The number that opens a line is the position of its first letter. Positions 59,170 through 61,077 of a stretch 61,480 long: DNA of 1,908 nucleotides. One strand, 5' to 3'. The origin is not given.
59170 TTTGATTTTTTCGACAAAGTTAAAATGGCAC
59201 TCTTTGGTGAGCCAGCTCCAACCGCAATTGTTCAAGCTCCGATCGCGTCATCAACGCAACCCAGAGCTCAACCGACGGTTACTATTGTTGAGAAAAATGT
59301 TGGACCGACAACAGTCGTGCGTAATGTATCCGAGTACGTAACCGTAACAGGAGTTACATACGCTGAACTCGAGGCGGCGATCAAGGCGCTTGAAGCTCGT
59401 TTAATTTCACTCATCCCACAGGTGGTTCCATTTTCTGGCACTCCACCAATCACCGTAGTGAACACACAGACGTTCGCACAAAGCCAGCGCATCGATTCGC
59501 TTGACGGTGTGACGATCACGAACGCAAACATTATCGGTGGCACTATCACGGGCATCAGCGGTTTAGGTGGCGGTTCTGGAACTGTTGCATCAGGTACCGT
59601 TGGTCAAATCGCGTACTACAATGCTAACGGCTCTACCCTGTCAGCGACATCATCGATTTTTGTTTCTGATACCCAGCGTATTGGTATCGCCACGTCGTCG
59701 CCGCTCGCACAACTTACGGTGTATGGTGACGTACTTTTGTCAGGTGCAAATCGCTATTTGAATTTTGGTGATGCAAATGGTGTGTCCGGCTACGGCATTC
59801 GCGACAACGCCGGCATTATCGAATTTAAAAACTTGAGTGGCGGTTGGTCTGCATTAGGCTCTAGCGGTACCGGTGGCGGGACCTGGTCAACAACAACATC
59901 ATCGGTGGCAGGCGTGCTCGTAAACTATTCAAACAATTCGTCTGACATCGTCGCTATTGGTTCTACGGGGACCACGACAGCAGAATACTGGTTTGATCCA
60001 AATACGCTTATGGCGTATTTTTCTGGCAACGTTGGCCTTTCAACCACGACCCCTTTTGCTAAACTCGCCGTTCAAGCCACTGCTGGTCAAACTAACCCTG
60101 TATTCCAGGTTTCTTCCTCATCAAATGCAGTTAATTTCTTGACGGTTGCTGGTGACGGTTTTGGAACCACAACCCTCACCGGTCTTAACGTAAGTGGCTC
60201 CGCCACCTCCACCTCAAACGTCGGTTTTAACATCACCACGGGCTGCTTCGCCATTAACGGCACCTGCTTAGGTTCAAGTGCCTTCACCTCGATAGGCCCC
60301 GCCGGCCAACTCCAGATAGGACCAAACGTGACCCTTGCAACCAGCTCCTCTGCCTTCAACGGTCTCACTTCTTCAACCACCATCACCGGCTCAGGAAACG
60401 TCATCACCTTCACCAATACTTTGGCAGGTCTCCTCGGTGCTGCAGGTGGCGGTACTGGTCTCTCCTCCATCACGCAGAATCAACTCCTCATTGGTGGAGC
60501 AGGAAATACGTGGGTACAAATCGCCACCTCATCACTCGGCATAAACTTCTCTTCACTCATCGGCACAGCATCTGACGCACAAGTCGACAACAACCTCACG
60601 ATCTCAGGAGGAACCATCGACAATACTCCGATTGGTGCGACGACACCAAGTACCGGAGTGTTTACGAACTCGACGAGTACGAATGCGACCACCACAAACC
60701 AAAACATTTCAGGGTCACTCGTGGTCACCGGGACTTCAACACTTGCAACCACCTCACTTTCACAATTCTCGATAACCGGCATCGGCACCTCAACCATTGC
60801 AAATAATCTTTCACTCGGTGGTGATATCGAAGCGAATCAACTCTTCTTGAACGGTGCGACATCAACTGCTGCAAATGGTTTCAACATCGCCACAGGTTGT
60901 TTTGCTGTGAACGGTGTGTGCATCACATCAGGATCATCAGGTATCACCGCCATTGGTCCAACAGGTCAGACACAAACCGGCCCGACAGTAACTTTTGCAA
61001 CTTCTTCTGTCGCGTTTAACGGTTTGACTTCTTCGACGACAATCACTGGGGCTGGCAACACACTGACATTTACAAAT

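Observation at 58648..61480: Hidden ORF of more than 944 codons: cytoplasmic HTH, one TM, then a giant extracellular repeat protein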

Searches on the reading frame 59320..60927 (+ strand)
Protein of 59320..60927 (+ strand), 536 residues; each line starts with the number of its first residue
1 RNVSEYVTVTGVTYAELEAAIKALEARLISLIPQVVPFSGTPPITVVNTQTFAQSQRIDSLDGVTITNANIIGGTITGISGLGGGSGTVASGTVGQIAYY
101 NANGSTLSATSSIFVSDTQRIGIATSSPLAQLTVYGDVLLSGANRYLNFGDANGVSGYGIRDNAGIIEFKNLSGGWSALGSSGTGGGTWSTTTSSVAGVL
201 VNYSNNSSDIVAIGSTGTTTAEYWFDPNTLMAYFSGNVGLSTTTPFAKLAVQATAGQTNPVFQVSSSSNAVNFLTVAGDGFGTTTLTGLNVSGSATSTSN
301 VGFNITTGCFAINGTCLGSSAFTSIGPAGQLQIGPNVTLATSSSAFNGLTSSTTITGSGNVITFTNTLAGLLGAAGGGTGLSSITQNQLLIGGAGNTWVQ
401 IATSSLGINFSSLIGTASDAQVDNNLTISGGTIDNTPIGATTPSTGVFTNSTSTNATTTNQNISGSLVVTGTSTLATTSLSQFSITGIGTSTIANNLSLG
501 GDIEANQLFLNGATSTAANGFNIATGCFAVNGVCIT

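Call 74: predict_structure(alignment_id=A4)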
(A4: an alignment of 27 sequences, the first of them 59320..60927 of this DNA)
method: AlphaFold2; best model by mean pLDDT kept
length: 536 residues; sequences in the alignment: 27
mean_pLDDT: 53.3   pTM: 0.26
mean pLDDT of the five models: 53.3, 52.3, 51.2, 48.3, 47.2
residues with pLDDT >= 90: 0; 70-90: 87; 50-70: 174; < 50: 275
segments of 3 or more residues with pLDDT < 50: 1-4, 46-52, 62-64, 72-126, 128-133, 135-137, 182-184, 243-247, 254-259, 261-302, 326-332, 334-371, 373-378, 405-462, 470-479, 500-506
pLDDT, mean of each block of 10 residues (from residue 1): 47 75 78 64 49 51 51 45 44 42 47 46 46 47 63 72 81 78 55 62 72 78 78 67 50 49 43 42 42 41 55 61 48 45 38 33 45 49 59 60 50 38 36 37 41 41 49 46 53 52 50 55 70 68
secondary structure, 60 per line:
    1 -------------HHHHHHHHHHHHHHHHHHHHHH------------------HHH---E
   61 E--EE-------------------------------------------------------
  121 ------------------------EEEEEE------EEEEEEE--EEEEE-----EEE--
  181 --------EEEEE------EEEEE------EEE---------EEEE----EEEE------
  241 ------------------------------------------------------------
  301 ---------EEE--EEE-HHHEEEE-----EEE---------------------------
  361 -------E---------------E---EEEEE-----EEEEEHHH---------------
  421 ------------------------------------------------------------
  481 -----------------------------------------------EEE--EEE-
elements in order: H14-35 E145-150 E157-163 E166-170 E176-178 E189-193 E200-204 E211-213 E223-226 E231-234 E310-312 E315-317 E322-325 E331-333 E388-392 E398-402 E528-530 E533-535
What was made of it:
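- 59548..61480 (+): aa 301-944: Thr/Gly/Ser/Asn-rich fibre region with recurrent '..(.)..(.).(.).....' and '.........' motifs. The AF2 monomer model is poor, pLDDT 53 (call 74).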

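Call 77: fold_search(model_id=the predicted structure, library=pdb)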
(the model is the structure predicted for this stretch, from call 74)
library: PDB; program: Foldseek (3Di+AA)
matches with E <= 10: 33; with E <= 0.001: 0
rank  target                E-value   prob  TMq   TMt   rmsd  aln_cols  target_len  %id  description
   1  9m7n_A                3.6e-01  0.25  0.10  0.09  10.5       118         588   12  Cryo-EM structure of bacteriophage NF5 tail-associated lysin (released 2025-12-17)
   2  6sjl_A                4.9e-01  0.07  0.07  0.10  20.8       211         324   16  Structure of the Tle1 effector bound to the VgrG spike from the Type 6 secretion system (released 2020-04-29)
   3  7rag_A                1.3e+00  0.13  0.06  0.17  12.9       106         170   14  Structure of the CwlD amidase from Clostridioides difficile in complex with the GerS lipoprotein (released 2021-09-08)
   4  7bqg                  2.3e+00  0.03  0.04  0.18  15.3       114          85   10  Complex structure of SAV1 and Dendrin (released 2020-09-23)
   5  5nxf_B                2.5e+00  0.01  0.07  0.07  18.3       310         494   11  Crystal structure of the carboxy-terminal region of the bacteriophage T4 proximal long tail fibre protein gp34, residu (released 2017-07-12)
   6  6z1p_Ag               2.7e+00  0.05  0.06  0.13  17.6       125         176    9  Structure of the mitochondrial ribosome from Tetrahymena thermophila (released 2020-06-24)
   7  6sk0_A                2.7e+00  0.04  0.08  0.14  16.6       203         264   14  The VgrG spike from the Type 6 secretion system (released 2020-04-29)
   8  8g30_M                3.0e+00  0.04  0.05  0.06  14.2        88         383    8  N2 neuraminidase of A/Tanzania/205/2010 H3N2 in complex with 4 FNI19 Fab molecules (released 2023-05-31)
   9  7oba_M                3.2e+00  0.08  0.07  0.22  11.1        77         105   10  Cryo-EM structure of human RNA Polymerase I in complex with RRN3 (released 2021-12-08)
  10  6x3m_B                3.2e+00  0.01  0.08  0.10  22.6       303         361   14  Crystal structure of full-length Streptococcal bacteriophage hyaluronidase in complex with unsaturated hyaluronan octa (released 2021-06-09)
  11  7zn2_g                3.6e+00  0.07  0.07  0.07  11.1       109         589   21  Tail tip of siphophage T5 : full complex after interaction with its bacterial receptor FhuA (released 2023-02-08)
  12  5nxf_A                3.6e+00  0.01  0.07  0.08  18.3       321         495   10  Crystal structure of the carboxy-terminal region of the bacteriophage T4 proximal long tail fibre protein gp34, residu (released 2017-07-12)
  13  6x3m_F                3.6e+00  0.01  0.06  0.09  24.9       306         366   12  Crystal structure of full-length Streptococcal bacteriophage hyaluronidase in complex with unsaturated hyaluronan octa (released 2021-06-09)
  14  5nxh_A                4.1e+00  0.01  0.07  0.07  17.5       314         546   11  Crystal structure of the carboxy-terminal region of the bacteriophage T4 proximal long tail fibre protein gp34, residu (released 2017-07-12)
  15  4khb_D                5.1e+00  0.08  0.06  0.15   6.8        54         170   13  Structure of the Spt16D Pob3N heterodimer (released 2013-05-29)
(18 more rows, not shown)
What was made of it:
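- The AF2 model of the extracellular part is poor and matches nothing (calls 74, 77).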
